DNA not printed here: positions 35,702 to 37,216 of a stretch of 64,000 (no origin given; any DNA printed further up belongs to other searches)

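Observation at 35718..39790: Four-gene accessory island splitting tuf from fusA: 404-aa unknown, family III CoA-transferase, GNAT acyltransferase, YecM-like protein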

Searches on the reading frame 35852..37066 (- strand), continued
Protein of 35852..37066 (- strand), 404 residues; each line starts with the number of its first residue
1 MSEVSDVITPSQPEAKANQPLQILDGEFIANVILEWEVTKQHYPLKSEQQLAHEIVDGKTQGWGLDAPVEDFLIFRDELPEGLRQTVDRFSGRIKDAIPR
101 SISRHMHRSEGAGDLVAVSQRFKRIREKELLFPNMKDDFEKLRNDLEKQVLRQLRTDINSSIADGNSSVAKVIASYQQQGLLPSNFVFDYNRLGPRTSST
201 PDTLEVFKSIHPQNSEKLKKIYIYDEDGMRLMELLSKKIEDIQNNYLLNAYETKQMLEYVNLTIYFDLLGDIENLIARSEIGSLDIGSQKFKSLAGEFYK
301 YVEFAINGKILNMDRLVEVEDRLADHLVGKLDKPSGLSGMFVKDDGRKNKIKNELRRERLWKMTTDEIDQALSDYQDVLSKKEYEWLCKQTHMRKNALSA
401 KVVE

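Call 83: find_encoding_contigs(protein=P0002, flank=10000, max_places=6)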
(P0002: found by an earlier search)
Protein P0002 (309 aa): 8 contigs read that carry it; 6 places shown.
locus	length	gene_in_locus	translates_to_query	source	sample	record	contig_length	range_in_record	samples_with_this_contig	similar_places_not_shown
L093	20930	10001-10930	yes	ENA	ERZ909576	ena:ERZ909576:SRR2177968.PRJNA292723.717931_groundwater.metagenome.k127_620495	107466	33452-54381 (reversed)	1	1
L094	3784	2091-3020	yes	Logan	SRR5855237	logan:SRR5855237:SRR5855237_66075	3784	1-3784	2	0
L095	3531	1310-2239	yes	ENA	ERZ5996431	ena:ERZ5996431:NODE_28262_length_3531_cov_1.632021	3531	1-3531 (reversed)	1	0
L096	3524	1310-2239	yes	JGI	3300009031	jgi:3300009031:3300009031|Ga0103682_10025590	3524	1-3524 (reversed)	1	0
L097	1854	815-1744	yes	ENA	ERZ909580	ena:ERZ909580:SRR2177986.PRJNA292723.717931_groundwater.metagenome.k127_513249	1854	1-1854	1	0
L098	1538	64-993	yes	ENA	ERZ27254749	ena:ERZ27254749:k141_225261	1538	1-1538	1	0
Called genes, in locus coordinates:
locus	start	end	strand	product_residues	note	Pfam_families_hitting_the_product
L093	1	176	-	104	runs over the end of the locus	PF00467:KOW, PF17136:ribosomal_L24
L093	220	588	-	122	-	PF00238:Ribosomal_L14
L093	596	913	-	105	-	PF00366:Ribosomal_S17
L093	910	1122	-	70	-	PF00831:Ribosomal_L29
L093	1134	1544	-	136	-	PF00252:Ribosomal_L16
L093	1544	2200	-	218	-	PF07650:KH_2, PF00189:Ribosomal_S3_C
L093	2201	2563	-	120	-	PF00237:Ribosomal_L22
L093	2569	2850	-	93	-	PF00203:Ribosomal_S19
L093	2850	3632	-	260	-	PF00181:Ribosomal_L2_N, PF03947:Ribosomal_L2_C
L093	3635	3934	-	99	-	PF00276:Ribosomal_L23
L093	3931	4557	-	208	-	PF00573:Ribosomal_L4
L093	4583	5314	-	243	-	PF00297:Ribosomal_L3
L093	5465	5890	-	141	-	-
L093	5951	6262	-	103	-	PF00338:Ribosomal_S10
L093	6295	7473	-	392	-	PF00009:GTP_EFTU, PF03144:GTP_EFTU_D2, PF03143:GTP_EFTU_D3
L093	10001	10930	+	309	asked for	PF13527:Acetyltransf_9, PF00583:Acetyltransf_1 (faint)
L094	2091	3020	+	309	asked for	PF13527:Acetyltransf_9, PF00583:Acetyltransf_1 (faint)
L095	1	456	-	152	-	?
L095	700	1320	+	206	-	PF02515:CoA_transf_3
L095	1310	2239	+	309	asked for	PF13527:Acetyltransf_9, PF00583:Acetyltransf_1 (faint)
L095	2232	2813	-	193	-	PF06185:YecM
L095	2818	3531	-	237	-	?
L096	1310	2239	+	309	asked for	PF13527:Acetyltransf_9, PF00583:Acetyltransf_1 (faint)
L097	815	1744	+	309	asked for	PF13527:Acetyltransf_9, PF00583:Acetyltransf_1 (faint)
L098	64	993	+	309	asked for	PF13527:Acetyltransf_9, PF00583:Acetyltransf_1 (faint)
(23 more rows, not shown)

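Call 90: search_protein_families(library=pfam, proteins=[L095:1-456:-], max_evalue=0.01)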
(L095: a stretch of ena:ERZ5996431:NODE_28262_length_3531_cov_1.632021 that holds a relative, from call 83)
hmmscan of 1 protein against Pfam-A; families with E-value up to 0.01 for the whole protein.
L095:1-456:- (152 aa): 0 families
